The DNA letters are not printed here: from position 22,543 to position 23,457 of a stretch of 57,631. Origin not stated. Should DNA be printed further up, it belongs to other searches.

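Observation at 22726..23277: Complete histidine-phosphatase (PGAM-like) domain inserted in-frame inside isoleucyl-tRNA synthetase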

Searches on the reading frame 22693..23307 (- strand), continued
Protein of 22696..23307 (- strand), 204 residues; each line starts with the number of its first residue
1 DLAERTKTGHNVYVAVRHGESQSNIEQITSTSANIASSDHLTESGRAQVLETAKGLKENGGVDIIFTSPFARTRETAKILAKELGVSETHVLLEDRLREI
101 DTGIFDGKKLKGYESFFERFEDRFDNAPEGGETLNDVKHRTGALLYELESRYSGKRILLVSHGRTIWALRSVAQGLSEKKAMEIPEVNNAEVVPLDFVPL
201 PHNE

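Call 67: search_protein_families(library=pfam, proteins=[P0408, P0409, P0457, P0458, P0473, P0479], max_evalue=0.001)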
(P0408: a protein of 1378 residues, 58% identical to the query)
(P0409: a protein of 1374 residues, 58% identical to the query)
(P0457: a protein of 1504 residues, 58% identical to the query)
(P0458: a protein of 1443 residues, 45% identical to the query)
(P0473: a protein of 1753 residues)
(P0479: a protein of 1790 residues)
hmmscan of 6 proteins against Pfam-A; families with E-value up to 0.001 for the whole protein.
P0408 (1378 aa): 9 families
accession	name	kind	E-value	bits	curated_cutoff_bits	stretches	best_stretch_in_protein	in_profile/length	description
PF00133.28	tRNA-synt_1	-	6.4e-137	457.1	22.7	2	21-554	2-324/414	tRNA synthetases class I (I, L, M and V)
PF00300.27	His_Phos_1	-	6.6e-30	104.7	21.7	1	842-990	2-162/194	Histidine phosphatase superfamily (branch 1)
PF08264.19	Anticodon_1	-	3.1e-28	98.9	25.1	1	1020-1165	1-146/148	Anticodon-binding domain of tRNA ligase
PF19302.4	DUF5915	-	3.2e-27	95.8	27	1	1179-1366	2-194/195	Domain of unknown function (DUF5915)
PF09334.17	tRNA-synt_1g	-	2.2e-16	60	20.1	2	51-190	8-128/391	tRNA synthetases class I (M)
PF00583.31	Acetyltransf_1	-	1.6e-15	57.8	20.7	1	581-675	18-116/116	Acetyltransferase (GNAT) family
PF13508.13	Acetyltransf_7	-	4.3e-12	46.7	27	1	602-676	10-83/84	Acetyltransferase (GNAT) domain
PF13673.13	Acetyltransf_10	-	2.6e-09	37.6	23.6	1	577-677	11-109/128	Acetyltransferase (GNAT) domain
PF14542.12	Acetyltransf_CG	-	0.0007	20.1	30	0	1271-1305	24-58/80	GCN5-related N-acetyl-transferase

P0409 (1374 aa): 6 families
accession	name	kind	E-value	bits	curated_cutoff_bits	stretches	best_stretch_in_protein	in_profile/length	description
PF00133.28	tRNA-synt_1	-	8.3e-135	450.2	22.7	2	21-510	2-267/414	tRNA synthetases class I (I, L, M and V)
PF19302.4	DUF5915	-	7.9e-30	104.3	27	1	1186-1372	2-194/195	Domain of unknown function (DUF5915)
PF04480.18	DUF559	-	6.6e-29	100.4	20.6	1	572-675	5-108/109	Protein of unknown function (DUF559)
PF08264.19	Anticodon_1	-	1.1e-28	100.4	25.1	1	1027-1172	1-146/148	Anticodon-binding domain of tRNA ligase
PF00300.27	His_Phos_1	-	2.5e-27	96.3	21.7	1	848-1004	2-170/194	Histidine phosphatase superfamily (branch 1)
PF09334.17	tRNA-synt_1g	-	9.4e-16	58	20.1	2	51-190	8-128/391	tRNA synthetases class I (M)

P0457 (1504 aa): 9 families
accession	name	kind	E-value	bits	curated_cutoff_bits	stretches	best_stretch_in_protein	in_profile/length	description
PF00133.28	tRNA-synt_1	-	1.1e-128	430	22.7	2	26-554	2-318/414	tRNA synthetases class I (I, L, M and V)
PF19302.4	DUF5915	-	8e-31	107.5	27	1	1309-1501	2-193/195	Domain of unknown function (DUF5915)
PF08264.19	Anticodon_1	-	2.9e-28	99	25.1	1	1130-1292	1-146/148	Anticodon-binding domain of tRNA ligase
PF13419.12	HAD_2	-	1.4e-22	81.1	23.8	2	567-733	1-177/178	Haloacid dehalogenase-like hydrolase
PF09334.17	tRNA-synt_1g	-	8.3e-15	54.9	20.1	2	56-197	8-130/391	tRNA synthetases class I (M)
PF06888.18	Put_Phosphatase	-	1.7e-11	44.4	27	2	566-687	2-120/234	Putative Phosphatase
PF00702.32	Hydrolase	-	3.5e-11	44.3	26.4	1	566-724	3-187/191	haloacid dehalogenase-like hydrolase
PF13242.12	Hydrolase_like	-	5.5e-07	29.8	22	0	707-759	20-75/75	HAD-hyrolase-like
PF12710.13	HAD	-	0.00022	22.1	27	0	815-923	59-185/189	haloacid dehalogenase-like hydrolase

P0458 (1443 aa): 7 families
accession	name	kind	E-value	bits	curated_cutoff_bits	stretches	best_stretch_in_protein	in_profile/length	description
PF00133.28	tRNA-synt_1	-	9e-132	440.2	22.7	3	21-558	2-291/414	tRNA synthetases class I (I, L, M and V)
PF00300.27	His_Phos_1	-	2.8e-45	154.8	21.7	1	566-731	1-174/194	Histidine phosphatase superfamily (branch 1)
PF19302.4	DUF5915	-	6.5e-29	101.3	27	1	1253-1426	3-182/195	Domain of unknown function (DUF5915)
PF08264.19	Anticodon_1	-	1.8e-26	93.2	25.1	1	1089-1235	1-146/148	Anticodon-binding domain of tRNA ligase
PF09334.17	tRNA-synt_1g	-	1.8e-15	57.1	20.1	2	985-1052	311-376/391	tRNA synthetases class I (M)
PF13238.12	AAA_18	-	3.6e-07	31.1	29.4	1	785-889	2-107/128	AAA domain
PF13671.12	AAA_33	-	2.6e-06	28.2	27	1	784-880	2-105/143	AAA domain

P0473 (1753 aa): 10 families
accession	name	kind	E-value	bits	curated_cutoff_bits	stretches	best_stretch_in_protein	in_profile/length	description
PF00133.28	tRNA-synt_1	-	3.6e-138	461.2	22.7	2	57-769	2-270/414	tRNA synthetases class I (I, L, M and V)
PF00300.27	His_Phos_1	-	2.2e-40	138.9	21.7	1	773-951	2-181/194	Histidine phosphatase superfamily (branch 1)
PF19302.4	DUF5915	-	2.9e-35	122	27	1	1570-1753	2-194/195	Domain of unknown function (DUF5915)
PF04480.18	DUF559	-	1e-33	115.9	20.6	1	294-399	3-108/109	Protein of unknown function (DUF559)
PF08264.19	Anticodon_1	-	4e-32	111.6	25.1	1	1403-1550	1-145/148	Anticodon-binding domain of tRNA ligase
PF09334.17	tRNA-synt_1g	-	6.9e-17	61.7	20.1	2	1049-1117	308-374/391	tRNA synthetases class I (M)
PF13671.12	AAA_33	-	9.4e-13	49.1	27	1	1189-1312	2-121/143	AAA domain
PF13238.12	AAA_18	-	4.9e-08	33.9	29.4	1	1190-1310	2-112/128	AAA domain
PF06414.18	Zeta_toxin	-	2.8e-06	27.4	22.3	1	1188-1320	18-154/199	Zeta toxin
PF18741.7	MTES_1575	-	9.2e-06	26.1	38.2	1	323-397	13-94/96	REase_MTES_1575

P0479 (1790 aa): 15 families
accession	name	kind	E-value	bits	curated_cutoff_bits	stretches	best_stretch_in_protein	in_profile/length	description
PF00133.28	tRNA-synt_1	-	3.9e-127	424.9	22.7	3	20-728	2-268/414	tRNA synthetases class I (I, L, M and V)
PF00300.27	His_Phos_1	-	1.3e-41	142.8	21.7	1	734-899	2-168/194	Histidine phosphatase superfamily (branch 1)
PF19302.4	DUF5915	-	4.3e-38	131.3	27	1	1607-1788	2-192/195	Domain of unknown function (DUF5915)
PF08264.19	Anticodon_1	-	2e-30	106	25.1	1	1440-1586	1-144/148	Anticodon-binding domain of tRNA ligase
PF09334.17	tRNA-synt_1g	-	1.4e-15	57.4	20.1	2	1156-1226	307-375/391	tRNA synthetases class I (M)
PF01797.21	Y1_Tnp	-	1.5e-13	51.4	23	1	346-470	13-120/121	Transposase IS200 like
PF13673.13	Acetyltransf_10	-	1.3e-10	41.8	23.6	1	1025-1106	45-126/128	Acetyltransferase (GNAT) domain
PF13238.12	AAA_18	-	3.9e-09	37.5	29.4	1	1259-1351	1-94/128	AAA domain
PF13508.13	Acetyltransf_7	-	8.8e-09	36.1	27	1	1041-1088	36-83/84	Acetyltransferase (GNAT) domain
PF13671.12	AAA_33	-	6.1e-08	33.5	27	1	1258-1358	1-99/143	AAA domain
PF00583.31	Acetyltransf_1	-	6.9e-07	30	20.7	1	1041-1087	67-116/116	Acetyltransferase (GNAT) family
PF20720.3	nSTAND3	-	2.2e-05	24.7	27.2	1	1240-1279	1-40/155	Novel STAND NTPase 3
PF14542.12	Acetyltransf_CG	-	0.00019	21.9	30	0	1041-1067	32-58/80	GCN5-related N-acetyl-transferase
PF06414.18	Zeta_toxin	-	0.00021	21.3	22.3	0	1247-1345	8-111/199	Zeta toxin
PF01121.26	CoaE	-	0.00068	19.8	27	0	1258-1299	2-43/180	Dephospho-CoA kinase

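Call 77: predict_structure(alignment_id=A4)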
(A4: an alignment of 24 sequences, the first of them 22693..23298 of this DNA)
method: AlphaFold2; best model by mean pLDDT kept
length: 202 residues; sequences in the alignment: 24
mean_pLDDT: 95.9   pTM: 0.92
mean pLDDT of the five models: 95.9, 95.5, 95.3, 94.7, 94.4
residues with pLDDT >= 90: 188; 70-90: 9; 50-70: 5; < 50: 0
segments of 3 or more residues with pLDDT < 50: none
pLDDT, mean of each block of 10 residues (from residue 1): 78 98 96 95 99 97 98 99 98 98 98 97 98 98 97 98 98 96 97 90 66
secondary structure, 60 per line:
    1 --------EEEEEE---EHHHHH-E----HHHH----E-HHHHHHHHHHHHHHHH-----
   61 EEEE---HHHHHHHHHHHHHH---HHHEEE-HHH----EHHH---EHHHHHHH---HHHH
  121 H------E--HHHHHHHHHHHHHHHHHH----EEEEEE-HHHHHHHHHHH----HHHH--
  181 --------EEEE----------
elements in order: E9-14 H19-23 H30-33 H40-55 E61-64 H68-81 E88-90 H107-113 H117-121 H131-148 E153-158 H160-170 H175-178 E189-192

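Call 80: fold_search(model_id=the predicted structure, library=pdb)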
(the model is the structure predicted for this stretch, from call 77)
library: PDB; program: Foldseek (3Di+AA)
matches with E <= 10: 1296; with E <= 0.001: 313
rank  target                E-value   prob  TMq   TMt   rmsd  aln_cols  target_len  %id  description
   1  6s2q_A                8.4e-15  1.00  0.76  0.72   2.8       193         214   25  Mycobacterial hydrolase 1 (released 2020-07-22)
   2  4ij6_A                1.2e-14  1.00  0.78  0.76   2.2       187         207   25  Crystal Structure of a Novel-type Phosphoserine Phosphatase Mutant (H9A) from <i>Hydrogenobacter thermophilus</i> TK-6 (released 2013-03-20)
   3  4ij6_B                1.2e-14  1.00  0.78  0.77   2.2       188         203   25  Crystal Structure of a Novel-type Phosphoserine Phosphatase Mutant (H9A) from <i>Hydrogenobacter thermophilus</i> TK-6 (released 2013-03-20)
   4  6s2q_D                1.2e-14  1.00  0.76  0.74   2.8       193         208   25  Mycobacterial hydrolase 1 (released 2020-07-22)
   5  4qih_A                2.1e-14  1.00  0.76  0.74   2.8       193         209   24  The structure of mycobacterial glucosyl-3-phosphoglycerate phosphatase Rv2419c complexes with VO3 (released 2014-06-11)
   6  4qih_B                3.0e-14  1.00  0.77  0.77   2.5       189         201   25  The structure of mycobacterial glucosyl-3-phosphoglycerate phosphatase Rv2419c complexes with VO3 (released 2014-06-11)
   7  4pz9_A                3.0e-14  1.00  0.76  0.73   2.6       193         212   25  The native structure of mycobacterial glucosyl-3-phosphoglycerate phosphatase Rv2419c (released 2014-06-11)
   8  3d8h_A                4.4e-14  1.00  0.74  0.66   3.2       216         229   22  Crystal structure of phosphoglycerate mutase from Cryptosporidium parvum, cgd7_4270 (released 2008-07-15)
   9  6s2q_C                5.0e-14  1.00  0.78  0.75   2.9       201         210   25  Mycobacterial hydrolase 1 (released 2020-07-22)
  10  4pz9_B                5.0e-14  1.00  0.73  0.71   2.9       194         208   25  The native structure of mycobacterial glucosyl-3-phosphoglycerate phosphatase Rv2419c (released 2014-06-11)
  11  3d8h_B                6.5e-14  1.00  0.74  0.65   3.2       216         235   22  Crystal structure of phosphoglycerate mutase from Cryptosporidium parvum, cgd7_4270 (released 2008-07-15)
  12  6s2q_B                6.9e-14  1.00  0.77  0.74   2.6       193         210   24  Mycobacterial hydrolase 1 (released 2020-07-22)
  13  6s2r_B                8.4e-14  1.00  0.74  0.65   3.4       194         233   24  Mycobacterial hydrolase 2 (released 2020-07-15)
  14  1h2e                  8.9e-14  1.00  0.75  0.73   3.0       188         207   26  BACILLUS STEAROTHERMOPHILUS PHOE (previously known as yhfr) in complex with phosphate (released 2002-08-12)
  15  4ij5_A                1.2e-13  1.00  0.78  0.75   2.1       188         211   26  Crystal Structure of a Novel-type Phosphoserine Phosphatase from <i>Hydrogenobacter thermophilus</i> TK-6 (released 2013-03-20)
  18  9mmh_A                3.7e-13  1.00  0.77  0.76   2.7       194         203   23  HFP (histidine family phosphatase) that catalyzes essential dephosphorylation for riboflavin biosynthesis (released 2025-04-09)
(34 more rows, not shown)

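Call 91: search_protein_families(library=padloc, proteins=[window:22693-23298:-, P0408, P0473], max_evalue=0.001)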
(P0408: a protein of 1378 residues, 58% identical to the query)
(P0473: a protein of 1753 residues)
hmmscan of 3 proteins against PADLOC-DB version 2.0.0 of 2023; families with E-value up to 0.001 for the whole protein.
window:22693-23298:- (202 aa): 0 families

P0408 (1378 aa): 0 families

P0473 (1753 aa): 1 family
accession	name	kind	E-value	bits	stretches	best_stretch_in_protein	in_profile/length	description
PDLC02911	VakA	-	0.00029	19.5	1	1190-1223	6-41/163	-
